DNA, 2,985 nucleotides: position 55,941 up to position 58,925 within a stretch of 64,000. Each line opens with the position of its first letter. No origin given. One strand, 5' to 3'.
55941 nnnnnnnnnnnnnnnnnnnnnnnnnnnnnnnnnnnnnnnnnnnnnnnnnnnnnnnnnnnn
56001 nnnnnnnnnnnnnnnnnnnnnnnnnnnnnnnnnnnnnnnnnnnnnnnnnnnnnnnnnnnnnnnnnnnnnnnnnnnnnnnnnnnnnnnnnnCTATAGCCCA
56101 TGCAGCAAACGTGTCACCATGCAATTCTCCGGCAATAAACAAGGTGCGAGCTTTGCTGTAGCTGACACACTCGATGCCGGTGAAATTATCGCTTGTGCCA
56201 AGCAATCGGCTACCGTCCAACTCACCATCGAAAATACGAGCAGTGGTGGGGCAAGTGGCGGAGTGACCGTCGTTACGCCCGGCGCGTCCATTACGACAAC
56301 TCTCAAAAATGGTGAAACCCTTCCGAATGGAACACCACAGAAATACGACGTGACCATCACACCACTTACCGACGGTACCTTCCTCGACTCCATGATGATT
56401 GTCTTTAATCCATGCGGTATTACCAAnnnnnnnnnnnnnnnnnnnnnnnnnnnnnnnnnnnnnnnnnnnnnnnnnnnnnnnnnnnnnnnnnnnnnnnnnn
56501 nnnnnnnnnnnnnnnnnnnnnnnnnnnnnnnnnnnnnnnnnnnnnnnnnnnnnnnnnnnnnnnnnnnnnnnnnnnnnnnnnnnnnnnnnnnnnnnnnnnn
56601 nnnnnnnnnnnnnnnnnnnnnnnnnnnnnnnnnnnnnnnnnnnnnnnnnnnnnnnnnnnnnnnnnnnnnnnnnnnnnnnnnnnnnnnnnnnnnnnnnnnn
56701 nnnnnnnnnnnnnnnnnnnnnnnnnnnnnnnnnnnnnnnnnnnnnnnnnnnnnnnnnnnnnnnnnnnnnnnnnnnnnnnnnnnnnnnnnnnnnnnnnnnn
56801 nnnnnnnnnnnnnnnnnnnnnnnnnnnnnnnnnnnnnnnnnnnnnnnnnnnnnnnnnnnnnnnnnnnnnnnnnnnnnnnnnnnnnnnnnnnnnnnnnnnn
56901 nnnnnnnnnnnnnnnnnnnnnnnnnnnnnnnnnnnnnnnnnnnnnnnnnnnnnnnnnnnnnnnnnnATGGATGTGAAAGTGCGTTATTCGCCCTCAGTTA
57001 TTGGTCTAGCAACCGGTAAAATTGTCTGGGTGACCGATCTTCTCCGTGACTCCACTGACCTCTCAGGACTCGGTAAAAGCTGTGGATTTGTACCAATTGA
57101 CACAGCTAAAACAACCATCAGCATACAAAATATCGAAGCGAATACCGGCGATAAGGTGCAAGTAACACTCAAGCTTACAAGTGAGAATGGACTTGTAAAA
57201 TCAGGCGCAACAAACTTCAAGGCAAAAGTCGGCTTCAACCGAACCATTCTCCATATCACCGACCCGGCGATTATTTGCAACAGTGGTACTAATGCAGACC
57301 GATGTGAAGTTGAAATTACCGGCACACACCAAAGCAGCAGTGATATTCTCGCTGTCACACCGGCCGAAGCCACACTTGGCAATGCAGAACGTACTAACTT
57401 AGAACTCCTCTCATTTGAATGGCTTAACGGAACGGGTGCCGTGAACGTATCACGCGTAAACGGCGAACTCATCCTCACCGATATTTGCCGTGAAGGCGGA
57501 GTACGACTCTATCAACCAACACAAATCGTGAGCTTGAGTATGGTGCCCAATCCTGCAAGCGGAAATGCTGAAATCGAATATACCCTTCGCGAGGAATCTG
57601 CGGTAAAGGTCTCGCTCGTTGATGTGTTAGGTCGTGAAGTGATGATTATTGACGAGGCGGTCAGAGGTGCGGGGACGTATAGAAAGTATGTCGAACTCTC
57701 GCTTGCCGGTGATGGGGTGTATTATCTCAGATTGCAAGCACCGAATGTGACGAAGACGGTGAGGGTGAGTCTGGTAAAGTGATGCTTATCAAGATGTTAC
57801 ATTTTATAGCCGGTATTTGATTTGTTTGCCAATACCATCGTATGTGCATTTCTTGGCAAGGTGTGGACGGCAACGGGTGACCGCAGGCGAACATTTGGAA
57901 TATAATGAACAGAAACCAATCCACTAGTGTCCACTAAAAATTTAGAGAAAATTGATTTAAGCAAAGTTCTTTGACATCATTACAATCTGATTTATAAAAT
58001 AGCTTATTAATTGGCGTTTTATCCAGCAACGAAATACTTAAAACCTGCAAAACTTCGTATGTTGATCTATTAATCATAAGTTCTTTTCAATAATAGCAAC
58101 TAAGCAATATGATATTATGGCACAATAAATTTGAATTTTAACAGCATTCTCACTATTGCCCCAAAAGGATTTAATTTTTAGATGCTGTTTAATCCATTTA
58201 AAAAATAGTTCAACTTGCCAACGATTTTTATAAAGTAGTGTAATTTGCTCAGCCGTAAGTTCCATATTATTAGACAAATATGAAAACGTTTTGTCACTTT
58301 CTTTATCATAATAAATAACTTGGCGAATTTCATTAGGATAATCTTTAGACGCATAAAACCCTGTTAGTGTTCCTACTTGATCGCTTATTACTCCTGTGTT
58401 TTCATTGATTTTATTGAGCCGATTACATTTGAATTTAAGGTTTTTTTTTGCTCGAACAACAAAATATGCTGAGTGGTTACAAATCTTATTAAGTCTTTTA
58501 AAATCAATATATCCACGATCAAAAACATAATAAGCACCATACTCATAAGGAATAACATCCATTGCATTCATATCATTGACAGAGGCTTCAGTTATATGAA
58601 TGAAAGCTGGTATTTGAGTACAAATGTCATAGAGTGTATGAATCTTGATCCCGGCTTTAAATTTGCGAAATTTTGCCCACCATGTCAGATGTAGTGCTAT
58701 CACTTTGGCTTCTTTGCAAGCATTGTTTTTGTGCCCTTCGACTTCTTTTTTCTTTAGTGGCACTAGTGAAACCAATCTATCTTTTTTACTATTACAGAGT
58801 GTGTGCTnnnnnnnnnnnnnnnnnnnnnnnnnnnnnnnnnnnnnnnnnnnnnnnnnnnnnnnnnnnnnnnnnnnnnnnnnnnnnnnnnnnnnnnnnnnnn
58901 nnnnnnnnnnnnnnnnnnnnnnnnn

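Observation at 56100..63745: About 1.65-kb near-identical direct repeat at the 3' ends of two adjacent giant paralogues, separated by an IS4-family remnant; paralogue 1 is frameshifted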

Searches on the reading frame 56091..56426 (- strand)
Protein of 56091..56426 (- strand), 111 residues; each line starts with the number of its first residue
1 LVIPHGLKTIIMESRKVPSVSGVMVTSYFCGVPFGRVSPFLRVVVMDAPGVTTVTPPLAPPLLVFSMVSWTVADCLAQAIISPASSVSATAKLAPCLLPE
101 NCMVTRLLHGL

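Call 38: search_protein_families(library=pfam, proteins=[window:56091-56426:-], max_evalue=0.001)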
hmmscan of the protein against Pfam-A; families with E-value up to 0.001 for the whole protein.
window:56091-56426:- (111 aa): 0 families

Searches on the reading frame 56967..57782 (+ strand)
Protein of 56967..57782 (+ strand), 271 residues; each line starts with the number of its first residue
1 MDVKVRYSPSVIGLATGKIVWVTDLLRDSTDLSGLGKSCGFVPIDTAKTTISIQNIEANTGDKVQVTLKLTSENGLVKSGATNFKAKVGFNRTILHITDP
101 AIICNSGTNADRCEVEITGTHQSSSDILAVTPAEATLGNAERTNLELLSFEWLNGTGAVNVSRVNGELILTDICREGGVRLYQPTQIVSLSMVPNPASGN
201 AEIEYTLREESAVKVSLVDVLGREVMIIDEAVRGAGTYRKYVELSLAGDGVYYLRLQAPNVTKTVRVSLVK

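Call 6: search_protein_families(library=pfam, proteins=[window:56967-57782:+], max_evalue=0.01)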
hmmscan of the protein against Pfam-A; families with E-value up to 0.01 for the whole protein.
window:56967-57782:+ (271 aa): 1 family
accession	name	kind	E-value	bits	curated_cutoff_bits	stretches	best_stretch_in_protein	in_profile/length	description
PF18962.6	Por_Secre_tail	-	9.9e-08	32.6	27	1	194-263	3-69/75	Secretion system C-terminal sorting domain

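Call 10: find_encoding_contigs(protein=window:56967-57782:+, flank=10000, max_places=10)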
Protein window:56967-57782:+ (271 aa): no gene with exactly this product is on record in the collection.

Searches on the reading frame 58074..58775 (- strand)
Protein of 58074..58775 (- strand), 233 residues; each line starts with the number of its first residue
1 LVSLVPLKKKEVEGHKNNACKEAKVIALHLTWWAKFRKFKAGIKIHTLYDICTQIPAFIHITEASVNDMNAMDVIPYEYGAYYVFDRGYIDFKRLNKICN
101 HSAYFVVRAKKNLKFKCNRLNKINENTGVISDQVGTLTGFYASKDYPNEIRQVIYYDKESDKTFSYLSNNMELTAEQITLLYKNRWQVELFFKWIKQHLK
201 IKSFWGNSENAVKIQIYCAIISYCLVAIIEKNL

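Call 6: search_protein_families(library=pfam, proteins=[window:58074-58775:-], max_evalue=0.01)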
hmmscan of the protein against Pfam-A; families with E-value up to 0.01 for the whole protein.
window:58074-58775:- (233 aa): 5 families
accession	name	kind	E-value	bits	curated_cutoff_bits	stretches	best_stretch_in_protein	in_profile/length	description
PF01609.27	DDE_Tnp_1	-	8.6e-30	104.4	23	1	37-225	30-200/200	Transposase DDE domain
PF10004.14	DUF2247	-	4.3e-05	23.7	25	1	112-175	81-140/158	Uncharacterized protein conserved in bacteria (DUF2247)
PF13701.12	DDE_Tnp_1_4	-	0.0012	17.6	34.7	1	98-230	235-374/435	Transposase DDE domain group 1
PF13612.12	DDE_Tnp_1_3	-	0.0019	18.7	27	1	41-118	44-120/155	Transposase DDE domain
PF04693.18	DDE_Tnp_2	-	0.0039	16.9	20.2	1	149-197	241-287/327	Archaeal putative transposase ISC1217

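Call 15: search_protein_families(library=ncbifam, proteins=[window:58074-58775:-], max_evalue=0.001)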
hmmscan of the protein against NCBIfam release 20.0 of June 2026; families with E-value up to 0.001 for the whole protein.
window:58074-58775:- (233 aa): 9 families
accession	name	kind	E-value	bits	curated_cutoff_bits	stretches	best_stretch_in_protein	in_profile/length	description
NF033592.1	transpos_IS4_1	equivalog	1.3e-57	195.4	115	1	28-228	120-330/332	IS4 family transposase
NF033559.2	transpos_IS1634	equivalog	1.1e-12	47.8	100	1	163-233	360-430/483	IS1634 family transposase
NF049999.1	transpos_IS701_3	equivalog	1.8e-11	43.6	170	1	158-228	289-359/412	IS701 family transposase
NF049925.1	transpos_IS4_4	equivalog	1.3e-10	40.6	250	1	142-230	281-371/449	IS4 family transposase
NF049921.1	transpos_IS701_2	equivalog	2.2e-09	37.2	250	1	82-226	147-287/318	IS701 family transposase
NF033591.1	transpos_IS4_2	equivalog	7.6e-07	28.6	152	1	74-204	113-255/340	IS4 family transposase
NF033520.1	transpos_IS982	equivalog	1.1e-06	28.5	130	0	42-116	113-188/243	IS982 family transposase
NF033580.1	transpos_IS5_3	equivalog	1e-05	25.2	110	0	176-221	209-254/258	IS5 family transposase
NF033540.2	transpos_IS701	equivalog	0.0001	21.7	150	1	159-212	291-345/363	IS701 family transposase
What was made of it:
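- On IS4-family insertion sequence: NF033592 scores 195.4 bits against a cut-off of 115 (call 15).
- Checked: It matches NF033592 at 195 bits against a cut-off of 115, covering profile positions 120-330 of 332 (call 15).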

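Call 21: find_homologous_proteins(query=window:58074-58775:-, max_evalue=1e-20)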
Query window:58074-58775:- (233 aa): 7996 proteins with E <= 1e-20 among 8000 candidates; the best 120 are listed.
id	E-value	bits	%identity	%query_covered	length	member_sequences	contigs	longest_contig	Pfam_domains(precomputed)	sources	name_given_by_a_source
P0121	5.0e-132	457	97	89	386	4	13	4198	PF01609.28,PF14294.12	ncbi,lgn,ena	-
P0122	2.0e-130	451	97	88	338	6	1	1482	PF01609.28,PF14294.12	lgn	-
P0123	1.3e-116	406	85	89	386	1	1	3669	PF01609.28,PF14294.12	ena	-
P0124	5.0e-109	381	79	89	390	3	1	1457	PF01609.28,PF14294.12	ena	-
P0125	5.0e-106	372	75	89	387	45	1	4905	PF01609.28,PF14294.12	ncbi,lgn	-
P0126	7.1e-106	371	76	89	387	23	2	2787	PF01609.28,PF14294.12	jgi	jgi:hypothetical protein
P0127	8.9e-106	371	72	96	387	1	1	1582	PF01609.28,PF14294.12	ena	-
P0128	1.2e-105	370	77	89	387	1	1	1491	PF01609.28,PF14294.12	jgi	-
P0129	1.3e-105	370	77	89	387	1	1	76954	PF01609.28,PF14294.12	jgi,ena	jgi:hypothetical protein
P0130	1.3e-105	370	77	89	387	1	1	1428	PF01609.28,PF14294.12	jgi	-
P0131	1.3e-105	370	77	89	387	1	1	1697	PF01609.28,PF14294.12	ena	-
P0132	2.8e-105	369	77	89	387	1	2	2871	PF01609.28,PF14294.12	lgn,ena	-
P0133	2.9e-105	369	75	89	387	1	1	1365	PF01609.28,PF14294.12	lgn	-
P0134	3.0e-105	369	77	89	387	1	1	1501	PF01609.28,PF14294.12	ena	-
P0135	3.0e-105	369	76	89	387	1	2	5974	PF01609.28,PF14294.12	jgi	-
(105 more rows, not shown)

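Call 22: find_encoding_contigs(protein=P0121, flank=3000, max_places=8)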
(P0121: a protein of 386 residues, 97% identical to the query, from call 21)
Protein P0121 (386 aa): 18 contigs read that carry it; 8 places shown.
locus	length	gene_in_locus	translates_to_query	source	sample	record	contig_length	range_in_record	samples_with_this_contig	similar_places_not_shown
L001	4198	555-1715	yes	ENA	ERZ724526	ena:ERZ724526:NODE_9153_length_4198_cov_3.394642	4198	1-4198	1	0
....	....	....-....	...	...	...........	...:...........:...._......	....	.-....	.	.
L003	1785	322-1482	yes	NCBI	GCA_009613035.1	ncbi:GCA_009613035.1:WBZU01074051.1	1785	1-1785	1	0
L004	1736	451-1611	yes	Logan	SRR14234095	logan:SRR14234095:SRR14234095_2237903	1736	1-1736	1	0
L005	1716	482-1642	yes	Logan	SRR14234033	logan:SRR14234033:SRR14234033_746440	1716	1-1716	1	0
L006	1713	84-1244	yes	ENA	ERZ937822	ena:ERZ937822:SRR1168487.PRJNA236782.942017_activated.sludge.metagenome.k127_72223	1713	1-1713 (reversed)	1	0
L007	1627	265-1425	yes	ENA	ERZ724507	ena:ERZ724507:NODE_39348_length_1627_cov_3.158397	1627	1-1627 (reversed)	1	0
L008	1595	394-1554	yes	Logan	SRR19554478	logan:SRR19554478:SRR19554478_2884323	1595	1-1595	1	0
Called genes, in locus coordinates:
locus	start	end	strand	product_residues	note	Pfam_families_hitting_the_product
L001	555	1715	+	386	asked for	PF14294:DUF4372, PF01609:DDE_Tnp_1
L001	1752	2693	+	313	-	PF01795:Methyltransf_5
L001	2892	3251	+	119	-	PF04237:YjbR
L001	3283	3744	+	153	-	PF12867:DinB_2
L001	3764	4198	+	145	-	?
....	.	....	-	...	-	?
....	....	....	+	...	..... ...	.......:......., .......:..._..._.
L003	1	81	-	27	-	?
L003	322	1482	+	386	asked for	PF14294:DUF4372, PF01609:DDE_Tnp_1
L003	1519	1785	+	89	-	?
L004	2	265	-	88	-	?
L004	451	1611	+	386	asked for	PF14294:DUF4372, PF01609:DDE_Tnp_1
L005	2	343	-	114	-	?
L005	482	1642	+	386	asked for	PF14294:DUF4372, PF01609:DDE_Tnp_1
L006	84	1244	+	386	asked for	PF14294:DUF4372, PF01609:DDE_Tnp_1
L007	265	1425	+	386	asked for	PF14294:DUF4372, PF01609:DDE_Tnp_1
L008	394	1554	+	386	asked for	PF14294:DUF4372, PF01609:DDE_Tnp_1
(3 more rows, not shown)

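Call 67: find_related_loci(query=P0121, collection=genome_contigs, flank=1500)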
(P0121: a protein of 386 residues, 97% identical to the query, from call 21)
Query P0121 (386 aa) in genome_contigs; peptide patterns used: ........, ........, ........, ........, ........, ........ (x = any residue, [..] = any of these).
600 stretches matched a pattern (row limit reached: there are more); 595 encode a relative of the query (tblastn E <= 1e-3); the best 80 are kept; 80 distinct loci.
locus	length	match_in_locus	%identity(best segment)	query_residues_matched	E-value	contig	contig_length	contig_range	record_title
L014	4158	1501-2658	72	1-386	0e+0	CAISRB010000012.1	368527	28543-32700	MAG: uncultured Bacteroidales bacterium isolate AM-lipid-02-D10_bin-0834 genome assembly, contig: bin-0834:12/33, whole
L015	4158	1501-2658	71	1-386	0e+0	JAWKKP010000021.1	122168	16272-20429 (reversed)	MAG: Draconibacterium sp. isolate AC2.94 AC2.94.fa-21, whole genome shotgun sequence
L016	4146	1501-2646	71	1-382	0e+0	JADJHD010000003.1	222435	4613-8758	MAG: Bacteroidales bacterium isolate Damh_18-Q3-R51-60_MAXAC.107 tig00002365-10-2222520, whole genome shotgun sequence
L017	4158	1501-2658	70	1-386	0e+0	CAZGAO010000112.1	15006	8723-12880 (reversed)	MAG TPA_asm: uncultured Lentimicrobiaceae bacterium isolate binchicken_co47_205 genome assembly, contig: NODE_2807_lengt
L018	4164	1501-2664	72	1-386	0e+0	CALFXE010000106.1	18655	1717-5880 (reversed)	MAG TPA_asm: uncultured Paludibacter sp. isolate SRR3901694_bin.109_CONCOCT_v1.1_MAG genome assembly, contig: ERZ778021.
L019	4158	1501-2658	68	1-386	0e+0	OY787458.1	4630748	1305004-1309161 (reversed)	MAG: Prolixibacteraceae bacterium isolate 3e180d78-b16b-4e2f-b019-31c500a4e19a genome assembly, chromosome: 1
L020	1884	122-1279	69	1-386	0e+0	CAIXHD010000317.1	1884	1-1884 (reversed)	MAG: uncultured Bacteroidetes bacterium isolate Loclat_bin-16290 genome assembly, contig: bin-16290:317/621, whole genom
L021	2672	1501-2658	68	1-386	0e+0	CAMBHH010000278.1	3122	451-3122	MAG: Flavobacterium psychrophilum isolate MsH-01oct19-160 genome assembly, contig: MsH-01oct19-C76181, whole genome shot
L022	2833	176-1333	65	1-386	0e+0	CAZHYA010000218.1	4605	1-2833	MAG TPA_asm: uncultured Bacteroidales bacterium isolate binchicken_co42_12 genome assembly, contig: NODE_37923_length_46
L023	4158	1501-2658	65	1-386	5e-176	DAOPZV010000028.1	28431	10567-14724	MAG TPA_asm: Prolixibacteraceae bacterium isolate AMR_MDS_1279 NODE_1651_length_28431_cov_8.415210, whole genome shotgun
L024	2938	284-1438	66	1-382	0e+0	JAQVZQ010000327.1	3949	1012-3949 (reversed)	MAG: Dysgonamonadaceae bacterium isolate STF2_177 NODE_91900_length_3949_cov_4.096808_Sandtown_F2, whole genome shotgun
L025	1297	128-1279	63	1-386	0e+0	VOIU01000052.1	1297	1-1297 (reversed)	Bacteroidaceae bacterium HV4-6-C5C NODE_57_length_1297_cov_4828.25, whole genome shotgun sequence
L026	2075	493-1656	62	1-386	2e-178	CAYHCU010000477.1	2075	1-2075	MAG TPA_asm: uncultured Flavobacteriales bacterium isolate ERP119702_co1_67 genome assembly, contig: NODE_102870_length_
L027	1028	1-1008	69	51-386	0e+0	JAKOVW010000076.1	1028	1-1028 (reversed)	MAG: Bacteroidota bacterium isolate JPNG_maxbin.068 k201_166963, whole genome shotgun sequence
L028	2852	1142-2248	64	1-366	2e-173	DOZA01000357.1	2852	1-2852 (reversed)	MAG TPA_asm: Bacteroidales bacterium isolate UBA9300 contig_145100, whole genome shotgun sequence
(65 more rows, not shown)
